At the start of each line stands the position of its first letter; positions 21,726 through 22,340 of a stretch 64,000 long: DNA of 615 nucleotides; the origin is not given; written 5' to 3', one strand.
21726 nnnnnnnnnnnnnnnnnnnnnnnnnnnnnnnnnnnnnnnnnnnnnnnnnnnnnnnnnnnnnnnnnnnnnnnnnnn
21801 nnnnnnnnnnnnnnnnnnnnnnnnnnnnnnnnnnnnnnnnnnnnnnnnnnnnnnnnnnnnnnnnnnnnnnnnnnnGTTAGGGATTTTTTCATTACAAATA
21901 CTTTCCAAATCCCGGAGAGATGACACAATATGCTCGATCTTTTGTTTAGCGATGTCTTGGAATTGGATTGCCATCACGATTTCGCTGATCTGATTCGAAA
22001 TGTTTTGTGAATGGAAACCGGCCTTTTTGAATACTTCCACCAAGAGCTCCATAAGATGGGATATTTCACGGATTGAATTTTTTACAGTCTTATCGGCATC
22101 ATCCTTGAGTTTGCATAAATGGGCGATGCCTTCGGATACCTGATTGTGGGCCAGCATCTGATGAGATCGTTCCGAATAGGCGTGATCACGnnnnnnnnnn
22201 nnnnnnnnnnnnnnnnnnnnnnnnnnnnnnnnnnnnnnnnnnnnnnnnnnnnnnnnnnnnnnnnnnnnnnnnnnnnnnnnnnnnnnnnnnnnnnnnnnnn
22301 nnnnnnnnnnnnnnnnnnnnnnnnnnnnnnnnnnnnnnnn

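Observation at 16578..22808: Non-canonical chemosensory module: double-tip receptor, STAS, CheY, CheA, short CheR and MBL hydrolase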

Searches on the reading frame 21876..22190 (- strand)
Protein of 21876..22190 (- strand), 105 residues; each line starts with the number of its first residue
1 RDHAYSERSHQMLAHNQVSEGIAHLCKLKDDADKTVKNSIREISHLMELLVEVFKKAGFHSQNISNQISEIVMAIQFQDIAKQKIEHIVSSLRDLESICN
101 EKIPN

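Call 89: find_homologous_proteins(query=A3, max_evalue=10)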
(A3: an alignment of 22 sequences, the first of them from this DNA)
Query A3 (22 sequences): 1039 candidates shared short words with the query, none scored E <= 10.
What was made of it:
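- Tried and rejected: Nothing was returned, not even family members (call 89), so this was a dead end.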
